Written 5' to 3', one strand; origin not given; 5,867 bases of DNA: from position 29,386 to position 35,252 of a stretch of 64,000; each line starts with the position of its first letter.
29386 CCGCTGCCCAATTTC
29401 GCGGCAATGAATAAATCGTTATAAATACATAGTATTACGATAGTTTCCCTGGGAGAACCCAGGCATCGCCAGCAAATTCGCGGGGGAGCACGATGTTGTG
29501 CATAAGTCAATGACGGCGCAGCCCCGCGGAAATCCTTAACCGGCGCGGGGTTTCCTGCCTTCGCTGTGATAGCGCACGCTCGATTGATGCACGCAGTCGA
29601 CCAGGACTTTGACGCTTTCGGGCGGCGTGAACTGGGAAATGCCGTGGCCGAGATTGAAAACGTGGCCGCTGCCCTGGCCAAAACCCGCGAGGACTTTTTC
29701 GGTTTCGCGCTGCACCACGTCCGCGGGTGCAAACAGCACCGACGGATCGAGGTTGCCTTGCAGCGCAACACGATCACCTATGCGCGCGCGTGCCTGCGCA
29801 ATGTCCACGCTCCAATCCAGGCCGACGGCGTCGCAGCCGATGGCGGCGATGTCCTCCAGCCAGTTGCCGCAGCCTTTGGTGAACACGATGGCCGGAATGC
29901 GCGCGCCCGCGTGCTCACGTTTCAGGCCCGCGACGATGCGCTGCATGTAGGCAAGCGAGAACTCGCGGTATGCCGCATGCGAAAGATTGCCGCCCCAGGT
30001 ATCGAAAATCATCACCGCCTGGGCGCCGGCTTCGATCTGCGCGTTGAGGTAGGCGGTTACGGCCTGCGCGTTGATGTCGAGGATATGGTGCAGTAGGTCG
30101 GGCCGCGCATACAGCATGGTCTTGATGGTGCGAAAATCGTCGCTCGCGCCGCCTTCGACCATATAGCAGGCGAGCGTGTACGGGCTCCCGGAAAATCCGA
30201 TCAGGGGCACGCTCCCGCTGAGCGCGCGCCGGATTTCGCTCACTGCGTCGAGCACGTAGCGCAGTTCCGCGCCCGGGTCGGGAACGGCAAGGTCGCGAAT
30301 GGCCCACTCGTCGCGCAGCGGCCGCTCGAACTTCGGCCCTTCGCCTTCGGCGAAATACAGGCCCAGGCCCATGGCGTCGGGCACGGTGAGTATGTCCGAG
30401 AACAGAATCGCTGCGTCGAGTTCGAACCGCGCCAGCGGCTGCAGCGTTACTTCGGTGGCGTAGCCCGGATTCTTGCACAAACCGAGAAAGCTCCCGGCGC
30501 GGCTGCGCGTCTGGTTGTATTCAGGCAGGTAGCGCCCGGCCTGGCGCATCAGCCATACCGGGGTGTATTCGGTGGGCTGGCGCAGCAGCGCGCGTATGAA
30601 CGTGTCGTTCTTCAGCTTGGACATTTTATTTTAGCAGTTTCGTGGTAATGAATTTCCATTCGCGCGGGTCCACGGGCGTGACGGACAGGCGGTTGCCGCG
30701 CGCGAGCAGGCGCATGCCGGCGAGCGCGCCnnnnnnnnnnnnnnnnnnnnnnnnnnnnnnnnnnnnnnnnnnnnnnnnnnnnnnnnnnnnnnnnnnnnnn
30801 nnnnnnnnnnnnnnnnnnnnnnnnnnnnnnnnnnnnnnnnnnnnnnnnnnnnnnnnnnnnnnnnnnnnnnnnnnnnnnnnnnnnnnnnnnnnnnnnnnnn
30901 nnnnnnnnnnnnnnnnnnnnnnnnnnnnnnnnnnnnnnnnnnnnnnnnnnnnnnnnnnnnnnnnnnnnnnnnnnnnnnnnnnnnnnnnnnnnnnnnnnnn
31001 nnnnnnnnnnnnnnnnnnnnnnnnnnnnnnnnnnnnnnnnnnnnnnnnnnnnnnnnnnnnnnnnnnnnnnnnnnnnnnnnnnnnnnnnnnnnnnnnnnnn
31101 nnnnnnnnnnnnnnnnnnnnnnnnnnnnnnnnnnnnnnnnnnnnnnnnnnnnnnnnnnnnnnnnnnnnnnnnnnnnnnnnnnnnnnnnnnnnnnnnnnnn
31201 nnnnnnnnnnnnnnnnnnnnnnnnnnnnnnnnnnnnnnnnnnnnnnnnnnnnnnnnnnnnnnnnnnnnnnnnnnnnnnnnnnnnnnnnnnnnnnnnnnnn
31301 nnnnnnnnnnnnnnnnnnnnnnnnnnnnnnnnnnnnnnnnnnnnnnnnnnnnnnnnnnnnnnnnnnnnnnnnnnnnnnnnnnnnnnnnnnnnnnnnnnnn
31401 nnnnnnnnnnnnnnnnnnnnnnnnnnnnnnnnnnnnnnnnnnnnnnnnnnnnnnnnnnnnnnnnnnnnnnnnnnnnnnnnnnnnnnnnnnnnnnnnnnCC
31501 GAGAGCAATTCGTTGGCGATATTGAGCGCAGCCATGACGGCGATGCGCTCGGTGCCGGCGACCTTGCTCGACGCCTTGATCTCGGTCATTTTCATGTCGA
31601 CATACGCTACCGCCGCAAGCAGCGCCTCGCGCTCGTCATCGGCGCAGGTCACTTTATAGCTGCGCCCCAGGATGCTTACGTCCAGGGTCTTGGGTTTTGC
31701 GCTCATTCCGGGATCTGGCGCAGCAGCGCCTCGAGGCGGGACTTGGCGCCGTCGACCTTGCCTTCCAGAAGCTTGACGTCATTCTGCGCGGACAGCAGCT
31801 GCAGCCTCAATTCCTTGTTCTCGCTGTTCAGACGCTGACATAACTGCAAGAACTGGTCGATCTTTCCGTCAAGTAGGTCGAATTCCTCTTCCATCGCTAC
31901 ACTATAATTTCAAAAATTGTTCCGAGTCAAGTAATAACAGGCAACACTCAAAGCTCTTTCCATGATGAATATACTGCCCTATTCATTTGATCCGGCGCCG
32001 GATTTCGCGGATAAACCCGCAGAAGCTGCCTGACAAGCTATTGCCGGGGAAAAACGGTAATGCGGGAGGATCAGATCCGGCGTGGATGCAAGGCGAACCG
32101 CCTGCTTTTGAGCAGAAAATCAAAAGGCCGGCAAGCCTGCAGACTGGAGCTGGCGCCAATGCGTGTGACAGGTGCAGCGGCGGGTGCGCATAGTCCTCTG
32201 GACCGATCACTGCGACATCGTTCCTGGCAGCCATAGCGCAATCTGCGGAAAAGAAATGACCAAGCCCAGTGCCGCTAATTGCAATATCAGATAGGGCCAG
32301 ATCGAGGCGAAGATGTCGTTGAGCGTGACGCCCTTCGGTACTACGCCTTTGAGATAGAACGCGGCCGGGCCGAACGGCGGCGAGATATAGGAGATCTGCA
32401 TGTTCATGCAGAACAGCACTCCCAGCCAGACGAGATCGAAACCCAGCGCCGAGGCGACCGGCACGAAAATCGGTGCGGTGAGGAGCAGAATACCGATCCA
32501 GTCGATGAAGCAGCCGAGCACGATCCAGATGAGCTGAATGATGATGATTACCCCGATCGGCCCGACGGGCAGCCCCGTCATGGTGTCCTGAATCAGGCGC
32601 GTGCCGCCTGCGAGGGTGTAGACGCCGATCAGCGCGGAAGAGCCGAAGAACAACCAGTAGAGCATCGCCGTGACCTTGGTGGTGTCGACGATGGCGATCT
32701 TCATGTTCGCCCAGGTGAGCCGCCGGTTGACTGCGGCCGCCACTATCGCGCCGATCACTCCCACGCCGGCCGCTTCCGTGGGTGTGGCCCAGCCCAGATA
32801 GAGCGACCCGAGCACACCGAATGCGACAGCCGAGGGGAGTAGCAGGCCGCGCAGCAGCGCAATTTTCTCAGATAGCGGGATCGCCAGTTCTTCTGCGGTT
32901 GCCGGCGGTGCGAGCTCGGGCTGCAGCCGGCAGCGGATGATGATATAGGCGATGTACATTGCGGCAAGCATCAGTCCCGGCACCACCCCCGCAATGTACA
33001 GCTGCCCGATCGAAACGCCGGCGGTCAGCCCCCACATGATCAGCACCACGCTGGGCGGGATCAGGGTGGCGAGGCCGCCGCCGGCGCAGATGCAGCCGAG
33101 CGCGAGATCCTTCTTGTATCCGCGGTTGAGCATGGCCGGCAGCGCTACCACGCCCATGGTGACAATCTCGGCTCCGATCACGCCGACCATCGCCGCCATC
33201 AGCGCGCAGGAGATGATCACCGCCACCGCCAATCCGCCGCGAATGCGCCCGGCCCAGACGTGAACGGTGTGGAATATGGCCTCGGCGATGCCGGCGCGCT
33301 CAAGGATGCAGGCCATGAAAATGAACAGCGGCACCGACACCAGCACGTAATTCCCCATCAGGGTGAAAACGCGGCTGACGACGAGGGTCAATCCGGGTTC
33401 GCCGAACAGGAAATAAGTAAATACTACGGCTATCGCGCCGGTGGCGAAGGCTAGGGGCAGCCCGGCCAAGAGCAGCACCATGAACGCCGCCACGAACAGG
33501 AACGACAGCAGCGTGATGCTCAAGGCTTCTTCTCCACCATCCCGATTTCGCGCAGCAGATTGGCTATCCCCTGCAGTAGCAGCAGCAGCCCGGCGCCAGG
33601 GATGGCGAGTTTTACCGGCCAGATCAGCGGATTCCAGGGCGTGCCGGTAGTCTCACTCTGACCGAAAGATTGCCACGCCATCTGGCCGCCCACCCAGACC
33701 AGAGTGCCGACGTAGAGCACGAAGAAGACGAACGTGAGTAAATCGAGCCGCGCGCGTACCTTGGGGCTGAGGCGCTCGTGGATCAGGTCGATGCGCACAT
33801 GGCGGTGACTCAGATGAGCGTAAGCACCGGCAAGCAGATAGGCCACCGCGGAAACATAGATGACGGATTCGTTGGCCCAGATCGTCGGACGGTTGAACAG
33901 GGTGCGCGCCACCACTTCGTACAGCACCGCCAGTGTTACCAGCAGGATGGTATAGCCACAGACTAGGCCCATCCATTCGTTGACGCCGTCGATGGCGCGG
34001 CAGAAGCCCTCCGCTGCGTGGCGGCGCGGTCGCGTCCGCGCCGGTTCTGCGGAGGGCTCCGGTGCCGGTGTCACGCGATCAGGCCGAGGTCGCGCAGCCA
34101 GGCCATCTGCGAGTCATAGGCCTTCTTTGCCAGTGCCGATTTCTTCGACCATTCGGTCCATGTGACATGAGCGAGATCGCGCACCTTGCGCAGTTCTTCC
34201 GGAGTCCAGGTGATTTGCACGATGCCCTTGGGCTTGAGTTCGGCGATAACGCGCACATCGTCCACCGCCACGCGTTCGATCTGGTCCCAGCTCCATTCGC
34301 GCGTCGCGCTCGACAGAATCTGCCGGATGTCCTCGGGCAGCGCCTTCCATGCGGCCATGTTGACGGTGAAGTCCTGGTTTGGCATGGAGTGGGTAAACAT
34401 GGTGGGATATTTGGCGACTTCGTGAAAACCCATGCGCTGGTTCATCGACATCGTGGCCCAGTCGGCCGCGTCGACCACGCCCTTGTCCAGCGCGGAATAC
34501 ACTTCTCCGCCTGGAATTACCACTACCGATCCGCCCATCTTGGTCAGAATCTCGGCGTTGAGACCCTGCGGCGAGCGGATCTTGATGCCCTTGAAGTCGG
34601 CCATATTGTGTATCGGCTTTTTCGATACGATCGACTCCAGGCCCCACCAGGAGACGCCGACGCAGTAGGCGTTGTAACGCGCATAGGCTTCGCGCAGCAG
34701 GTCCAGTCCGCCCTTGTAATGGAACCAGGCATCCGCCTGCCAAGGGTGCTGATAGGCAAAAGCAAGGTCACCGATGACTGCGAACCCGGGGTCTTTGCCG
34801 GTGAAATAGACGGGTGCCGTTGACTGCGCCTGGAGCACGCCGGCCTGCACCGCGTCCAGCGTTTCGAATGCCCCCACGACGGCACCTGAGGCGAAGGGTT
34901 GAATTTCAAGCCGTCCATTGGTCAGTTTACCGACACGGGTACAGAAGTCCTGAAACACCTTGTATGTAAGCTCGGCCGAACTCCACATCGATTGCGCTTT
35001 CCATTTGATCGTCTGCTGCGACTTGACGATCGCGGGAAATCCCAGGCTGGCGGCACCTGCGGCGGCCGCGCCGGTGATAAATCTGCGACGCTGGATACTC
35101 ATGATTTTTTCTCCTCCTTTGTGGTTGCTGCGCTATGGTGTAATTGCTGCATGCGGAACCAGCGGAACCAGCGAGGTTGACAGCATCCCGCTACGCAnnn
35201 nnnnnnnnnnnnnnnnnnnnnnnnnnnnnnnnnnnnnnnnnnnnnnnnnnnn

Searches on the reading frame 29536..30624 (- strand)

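Call 17: search_protein_families(library=pfam, proteins=[window:29536-30624:-])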
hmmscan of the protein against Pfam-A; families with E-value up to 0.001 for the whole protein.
window:29536-30624:- (362 aa): 1 family
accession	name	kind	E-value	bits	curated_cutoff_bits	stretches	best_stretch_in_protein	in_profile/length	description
PF01208.23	URO-D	-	6.1e-134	446.8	23.9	1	5-347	2-345/346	Uroporphyrinogen decarboxylase (URO-D)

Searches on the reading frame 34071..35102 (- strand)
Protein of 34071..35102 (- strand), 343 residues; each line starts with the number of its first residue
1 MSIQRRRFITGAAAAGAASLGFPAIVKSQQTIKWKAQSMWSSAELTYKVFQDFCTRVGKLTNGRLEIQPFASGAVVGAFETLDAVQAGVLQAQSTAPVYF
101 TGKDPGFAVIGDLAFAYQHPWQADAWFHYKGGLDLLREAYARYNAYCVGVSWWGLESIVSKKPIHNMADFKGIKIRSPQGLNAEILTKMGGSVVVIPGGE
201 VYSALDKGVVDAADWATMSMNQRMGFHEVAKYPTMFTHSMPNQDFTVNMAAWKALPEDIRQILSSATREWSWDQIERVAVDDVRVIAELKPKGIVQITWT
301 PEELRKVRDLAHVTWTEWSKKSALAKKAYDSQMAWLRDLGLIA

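Call 15: search_protein_families(library=pfam, proteins=[window:34071-35102:-])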
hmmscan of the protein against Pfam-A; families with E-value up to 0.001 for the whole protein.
window:34071-35102:- (343 aa): 1 family
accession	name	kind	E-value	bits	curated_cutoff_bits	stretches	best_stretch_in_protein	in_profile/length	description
PF03480.18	DctP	-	5.6e-51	174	23.4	1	39-320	4-285/286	Bacterial extracellular solute-binding protein, family 7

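Call 53: search_protein_families(library=ncbifam, proteins=[window:34071-35102:-], max_evalue=0.001)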
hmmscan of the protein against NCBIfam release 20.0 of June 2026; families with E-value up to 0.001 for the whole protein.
window:34071-35102:- (343 aa): 2 families
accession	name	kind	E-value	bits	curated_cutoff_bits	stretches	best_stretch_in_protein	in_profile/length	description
TIGR00787.1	dctP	subfamily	2.9e-32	112.1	175.05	1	46-291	11-255/257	DctP family TRAP transporter solute-binding subunit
NF037995.1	TRAP_S1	subfamily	2.1e-30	106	50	1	49-305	15-269/271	TRAP transporter substrate-binding protein DctP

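Call 65: search_solved_structures(query=window:34071-35102:-, max_evalue=0.00001)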
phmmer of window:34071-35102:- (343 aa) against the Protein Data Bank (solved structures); distinct sequences matched with E-value up to 0.00001: 93 (the best 60 are shown).
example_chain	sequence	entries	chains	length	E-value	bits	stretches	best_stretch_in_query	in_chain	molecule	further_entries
2zzv_A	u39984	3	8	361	1.8e-73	250.8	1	3-342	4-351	ABC transporter, solute-binding protein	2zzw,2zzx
7e9y_A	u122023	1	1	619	8.3e-65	222.2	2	23-225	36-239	Lactate-binding periplasmic protein TTHA0766,Lactate-binding periplasmic protein TTHA0766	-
8zmz_A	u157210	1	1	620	2.9e-61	210.6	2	23-213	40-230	Lactate-binding periplasmic protein TTHA0766,Red fluorescent protein drFP583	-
4pe3_A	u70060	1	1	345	2.9e-56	194.2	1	33-343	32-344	TRAP dicarboxylate transporter-DctP subunit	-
4yzz_A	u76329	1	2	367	2.2e-45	158.4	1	4-330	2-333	TRAP TRANSPORTER SOLUTE BINDING PROTEIN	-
4yic_A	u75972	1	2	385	2.6e-45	158.1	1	4-330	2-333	TRAP TRANSPORTER SOLUTE BINDING PROTEIN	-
7ug8_A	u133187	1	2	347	5.6e-36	127.5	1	31-277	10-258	Ketoacid-binding protein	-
2hzk_A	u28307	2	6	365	1.2e-34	123.1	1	4-335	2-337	TRAP-T family sorbitol/mannitol transporter, periplasmic binding protein, SmoM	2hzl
4pet_A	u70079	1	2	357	1.5e-33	119.5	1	17-277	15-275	Extracellular solute-binding protein, family 7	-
5cm6_A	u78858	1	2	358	2e-33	119.1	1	16-319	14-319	TRAP dicarboxylate transporter-DctP subunit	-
4p47_A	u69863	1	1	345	1.7e-18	70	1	29-311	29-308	TRAP dicarboxylate transporter, DctP subunit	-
4nn3_A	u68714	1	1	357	4.4e-18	68.6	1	51-265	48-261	TRAP dicarboxylate transporter, DctP subunit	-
4n6d_A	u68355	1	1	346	3.9e-17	65.5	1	55-324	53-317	TRAP dicarboxylate transporter-DctP subunit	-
4uab_A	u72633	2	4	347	1.7e-15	60.1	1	16-264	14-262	Twin-arginine translocation pathway signal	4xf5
4x8r_A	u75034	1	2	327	2e-15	59.9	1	53-270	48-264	TRAP dicarboxylate transporter, DctP subunit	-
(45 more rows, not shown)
